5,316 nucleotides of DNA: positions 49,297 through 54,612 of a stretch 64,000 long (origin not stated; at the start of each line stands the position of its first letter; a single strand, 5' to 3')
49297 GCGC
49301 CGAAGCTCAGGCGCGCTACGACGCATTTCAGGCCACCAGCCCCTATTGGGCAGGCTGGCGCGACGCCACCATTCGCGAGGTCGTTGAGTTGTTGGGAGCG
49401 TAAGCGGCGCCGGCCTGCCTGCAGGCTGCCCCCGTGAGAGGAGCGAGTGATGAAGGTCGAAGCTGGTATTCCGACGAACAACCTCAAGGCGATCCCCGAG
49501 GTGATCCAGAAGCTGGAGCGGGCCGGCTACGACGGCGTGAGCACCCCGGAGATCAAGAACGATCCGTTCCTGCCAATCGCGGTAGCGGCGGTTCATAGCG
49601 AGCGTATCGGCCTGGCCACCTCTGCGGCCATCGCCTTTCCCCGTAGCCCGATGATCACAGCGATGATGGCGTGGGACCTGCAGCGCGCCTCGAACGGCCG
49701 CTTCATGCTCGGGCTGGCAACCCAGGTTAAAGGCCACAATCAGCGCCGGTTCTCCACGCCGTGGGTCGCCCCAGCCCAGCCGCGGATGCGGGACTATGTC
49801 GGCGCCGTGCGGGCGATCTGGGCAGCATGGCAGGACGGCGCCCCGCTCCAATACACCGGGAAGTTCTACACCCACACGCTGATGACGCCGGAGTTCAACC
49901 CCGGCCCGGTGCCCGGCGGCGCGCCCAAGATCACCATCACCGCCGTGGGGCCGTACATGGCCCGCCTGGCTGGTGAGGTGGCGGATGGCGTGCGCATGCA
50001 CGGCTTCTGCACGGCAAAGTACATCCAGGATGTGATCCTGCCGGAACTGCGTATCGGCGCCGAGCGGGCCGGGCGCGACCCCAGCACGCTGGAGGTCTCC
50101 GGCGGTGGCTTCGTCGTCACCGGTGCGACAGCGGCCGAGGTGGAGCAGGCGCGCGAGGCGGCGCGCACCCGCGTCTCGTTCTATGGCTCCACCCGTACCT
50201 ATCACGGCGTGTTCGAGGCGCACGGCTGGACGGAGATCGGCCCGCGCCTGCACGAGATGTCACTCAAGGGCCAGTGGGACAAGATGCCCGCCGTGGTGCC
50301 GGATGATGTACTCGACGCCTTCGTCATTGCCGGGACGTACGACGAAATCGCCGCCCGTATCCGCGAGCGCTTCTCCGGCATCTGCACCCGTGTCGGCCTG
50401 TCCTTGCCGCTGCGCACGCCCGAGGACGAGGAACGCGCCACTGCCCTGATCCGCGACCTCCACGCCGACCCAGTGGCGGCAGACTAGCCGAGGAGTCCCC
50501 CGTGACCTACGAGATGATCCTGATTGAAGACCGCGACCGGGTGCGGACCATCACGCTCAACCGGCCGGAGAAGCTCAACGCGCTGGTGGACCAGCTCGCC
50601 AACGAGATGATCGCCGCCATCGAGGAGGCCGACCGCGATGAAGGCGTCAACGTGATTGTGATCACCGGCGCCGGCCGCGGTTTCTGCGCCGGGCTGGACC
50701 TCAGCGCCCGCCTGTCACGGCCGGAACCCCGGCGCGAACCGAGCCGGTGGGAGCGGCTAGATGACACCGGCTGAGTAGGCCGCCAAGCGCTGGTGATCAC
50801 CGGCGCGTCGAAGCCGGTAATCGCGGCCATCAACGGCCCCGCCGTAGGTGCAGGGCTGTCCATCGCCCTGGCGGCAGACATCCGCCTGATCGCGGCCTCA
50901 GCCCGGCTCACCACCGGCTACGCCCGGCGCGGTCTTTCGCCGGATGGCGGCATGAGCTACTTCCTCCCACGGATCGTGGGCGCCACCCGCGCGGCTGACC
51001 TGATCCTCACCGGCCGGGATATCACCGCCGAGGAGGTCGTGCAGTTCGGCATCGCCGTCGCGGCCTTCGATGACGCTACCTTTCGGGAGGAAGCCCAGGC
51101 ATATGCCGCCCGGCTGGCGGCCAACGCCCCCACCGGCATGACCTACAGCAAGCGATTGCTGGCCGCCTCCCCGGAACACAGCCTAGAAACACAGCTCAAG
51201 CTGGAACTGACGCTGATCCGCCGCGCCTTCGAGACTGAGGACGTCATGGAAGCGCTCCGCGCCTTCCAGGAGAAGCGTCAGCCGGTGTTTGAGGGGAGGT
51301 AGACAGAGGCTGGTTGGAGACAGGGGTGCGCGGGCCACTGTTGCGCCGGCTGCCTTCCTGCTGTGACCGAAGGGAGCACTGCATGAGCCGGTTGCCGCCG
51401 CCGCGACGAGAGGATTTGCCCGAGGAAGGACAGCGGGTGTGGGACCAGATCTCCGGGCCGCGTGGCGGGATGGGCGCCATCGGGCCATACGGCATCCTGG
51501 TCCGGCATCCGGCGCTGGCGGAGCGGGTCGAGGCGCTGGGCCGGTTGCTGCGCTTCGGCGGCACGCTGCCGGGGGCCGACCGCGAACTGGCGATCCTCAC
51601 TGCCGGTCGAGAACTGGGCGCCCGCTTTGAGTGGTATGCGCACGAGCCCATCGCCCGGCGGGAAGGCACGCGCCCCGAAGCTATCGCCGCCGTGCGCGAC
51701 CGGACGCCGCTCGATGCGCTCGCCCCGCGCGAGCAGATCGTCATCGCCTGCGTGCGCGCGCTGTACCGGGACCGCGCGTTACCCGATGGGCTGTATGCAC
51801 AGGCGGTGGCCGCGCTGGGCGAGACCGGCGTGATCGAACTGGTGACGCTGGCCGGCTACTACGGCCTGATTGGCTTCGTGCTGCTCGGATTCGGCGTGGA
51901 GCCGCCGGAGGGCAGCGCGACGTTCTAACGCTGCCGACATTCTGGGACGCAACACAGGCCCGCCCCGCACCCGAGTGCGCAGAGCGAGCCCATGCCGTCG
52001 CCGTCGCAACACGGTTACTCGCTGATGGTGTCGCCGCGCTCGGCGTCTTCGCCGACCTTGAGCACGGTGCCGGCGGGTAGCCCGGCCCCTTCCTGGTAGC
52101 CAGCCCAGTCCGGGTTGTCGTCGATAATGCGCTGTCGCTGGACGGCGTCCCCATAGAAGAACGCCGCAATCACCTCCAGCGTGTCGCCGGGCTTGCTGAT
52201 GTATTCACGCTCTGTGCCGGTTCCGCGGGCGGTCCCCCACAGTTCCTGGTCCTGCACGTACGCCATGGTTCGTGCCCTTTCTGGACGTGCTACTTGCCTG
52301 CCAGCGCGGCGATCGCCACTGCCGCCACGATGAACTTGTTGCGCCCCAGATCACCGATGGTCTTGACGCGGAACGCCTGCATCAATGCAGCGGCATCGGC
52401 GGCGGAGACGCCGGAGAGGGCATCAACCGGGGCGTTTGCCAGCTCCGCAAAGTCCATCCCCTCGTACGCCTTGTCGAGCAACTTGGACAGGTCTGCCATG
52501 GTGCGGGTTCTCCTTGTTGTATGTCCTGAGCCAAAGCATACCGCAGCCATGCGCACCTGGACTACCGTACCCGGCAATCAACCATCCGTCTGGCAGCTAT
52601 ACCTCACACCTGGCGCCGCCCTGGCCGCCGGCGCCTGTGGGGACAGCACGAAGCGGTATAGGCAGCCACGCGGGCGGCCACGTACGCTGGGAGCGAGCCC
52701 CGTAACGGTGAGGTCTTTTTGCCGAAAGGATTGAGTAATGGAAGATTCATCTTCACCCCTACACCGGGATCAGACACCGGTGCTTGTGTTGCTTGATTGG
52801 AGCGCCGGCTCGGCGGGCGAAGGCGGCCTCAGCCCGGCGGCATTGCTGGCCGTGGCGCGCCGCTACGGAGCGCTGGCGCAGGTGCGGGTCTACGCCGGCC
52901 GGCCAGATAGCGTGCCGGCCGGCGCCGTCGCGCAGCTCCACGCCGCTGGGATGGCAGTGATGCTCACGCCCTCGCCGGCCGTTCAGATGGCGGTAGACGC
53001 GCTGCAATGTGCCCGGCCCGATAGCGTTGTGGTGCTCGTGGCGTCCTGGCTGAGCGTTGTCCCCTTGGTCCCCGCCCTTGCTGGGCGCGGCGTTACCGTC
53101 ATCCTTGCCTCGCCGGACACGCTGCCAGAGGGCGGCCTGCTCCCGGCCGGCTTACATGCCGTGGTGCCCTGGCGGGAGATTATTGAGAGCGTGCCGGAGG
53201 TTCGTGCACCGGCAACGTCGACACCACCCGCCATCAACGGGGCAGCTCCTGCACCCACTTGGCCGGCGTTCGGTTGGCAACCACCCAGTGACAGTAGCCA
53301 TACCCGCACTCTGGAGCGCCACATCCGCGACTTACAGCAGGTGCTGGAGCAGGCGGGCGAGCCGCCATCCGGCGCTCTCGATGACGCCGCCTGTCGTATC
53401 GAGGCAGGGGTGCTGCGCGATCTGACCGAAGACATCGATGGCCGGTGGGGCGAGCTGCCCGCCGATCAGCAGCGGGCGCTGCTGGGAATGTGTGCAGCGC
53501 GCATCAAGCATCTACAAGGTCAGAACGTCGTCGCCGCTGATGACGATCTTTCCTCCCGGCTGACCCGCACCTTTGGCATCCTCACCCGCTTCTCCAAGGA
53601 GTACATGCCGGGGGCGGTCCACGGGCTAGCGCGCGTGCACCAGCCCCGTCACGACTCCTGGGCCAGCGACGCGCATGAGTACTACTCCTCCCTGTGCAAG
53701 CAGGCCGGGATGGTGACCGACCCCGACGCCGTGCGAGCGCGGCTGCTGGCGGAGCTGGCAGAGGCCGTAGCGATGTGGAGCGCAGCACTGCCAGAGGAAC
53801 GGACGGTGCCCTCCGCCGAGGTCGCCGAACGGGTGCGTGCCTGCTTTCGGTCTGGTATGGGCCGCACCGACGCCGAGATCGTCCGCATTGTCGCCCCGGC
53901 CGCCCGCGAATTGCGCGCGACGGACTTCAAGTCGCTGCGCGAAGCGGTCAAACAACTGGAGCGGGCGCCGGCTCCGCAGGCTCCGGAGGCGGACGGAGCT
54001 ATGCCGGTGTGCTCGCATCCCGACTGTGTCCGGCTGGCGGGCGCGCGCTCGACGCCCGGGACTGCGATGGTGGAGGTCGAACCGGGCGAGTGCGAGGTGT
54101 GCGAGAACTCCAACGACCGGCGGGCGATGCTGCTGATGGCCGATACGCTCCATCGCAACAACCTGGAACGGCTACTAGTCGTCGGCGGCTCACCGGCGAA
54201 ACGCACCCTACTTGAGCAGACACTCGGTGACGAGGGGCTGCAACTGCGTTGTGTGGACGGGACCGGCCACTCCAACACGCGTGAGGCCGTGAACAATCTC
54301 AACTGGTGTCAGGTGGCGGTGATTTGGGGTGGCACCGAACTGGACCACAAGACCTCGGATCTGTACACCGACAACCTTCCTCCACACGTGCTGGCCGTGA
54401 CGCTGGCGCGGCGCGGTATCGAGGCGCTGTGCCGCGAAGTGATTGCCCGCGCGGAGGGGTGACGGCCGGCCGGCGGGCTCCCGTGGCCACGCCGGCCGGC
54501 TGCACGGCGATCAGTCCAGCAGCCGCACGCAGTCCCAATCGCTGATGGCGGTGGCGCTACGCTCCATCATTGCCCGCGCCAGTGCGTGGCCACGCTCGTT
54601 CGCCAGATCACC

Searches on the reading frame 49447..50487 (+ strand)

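Call 44: search_protein_families(library=pfam, proteins=[window:49447-50487:+], max_evalue=0.0001)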
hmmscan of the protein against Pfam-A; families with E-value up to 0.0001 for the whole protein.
window:49447-50487:+ (346 aa): 1 family
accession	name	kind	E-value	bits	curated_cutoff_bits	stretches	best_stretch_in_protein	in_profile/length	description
PF00296.26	Bac_luciferase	-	6.8e-58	196.9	27.9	1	11-309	20-308/314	Luciferase-like monooxygenase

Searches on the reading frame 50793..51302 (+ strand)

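Call 44: search_protein_families(library=pfam, proteins=[window:50793-51302:+], max_evalue=0.0001)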
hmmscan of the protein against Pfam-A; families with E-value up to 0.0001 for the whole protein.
window:50793-51302:+ (169 aa): 2 families
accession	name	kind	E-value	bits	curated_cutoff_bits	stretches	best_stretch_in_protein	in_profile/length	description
PF00378.25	ECH_1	-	1.9e-34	119.6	27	1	4-168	86-250/251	Enoyl-CoA hydratase/isomerase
PF16113.10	ECH_2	-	1.4e-18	67.9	27.2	1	2-95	83-175/335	Enoyl-CoA hydratase/isomerase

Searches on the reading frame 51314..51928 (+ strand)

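Call 44: search_protein_families(library=pfam, proteins=[window:51314-51928:+], max_evalue=0.0001)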
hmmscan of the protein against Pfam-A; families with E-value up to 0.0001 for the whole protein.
window:51314-51928:+ (204 aa): 1 family
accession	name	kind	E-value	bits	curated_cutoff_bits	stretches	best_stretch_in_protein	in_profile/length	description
PF02627.25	CMD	-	4.6e-07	30.2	23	1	66-140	1-75/84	Carboxymuconolactone decarboxylase family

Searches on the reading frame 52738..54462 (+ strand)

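Call 21: search_protein_families(library=pfam, proteins=[window:52738-54462:+], max_evalue=0.00001)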
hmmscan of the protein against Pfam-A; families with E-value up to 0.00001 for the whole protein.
window:52738-54462:+ (574 aa): 0 families

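Call 64: search_protein_families(library=pfam, proteins=[window:52738-54462:+], max_evalue=0.01)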
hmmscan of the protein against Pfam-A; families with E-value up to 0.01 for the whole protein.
window:52738-54462:+ (574 aa): 1 family
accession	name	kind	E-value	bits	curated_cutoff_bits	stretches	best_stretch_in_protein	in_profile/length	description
PF01936.24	NYN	-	7.7e-05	23.7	24.2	1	29-125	16-124/145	NYN domain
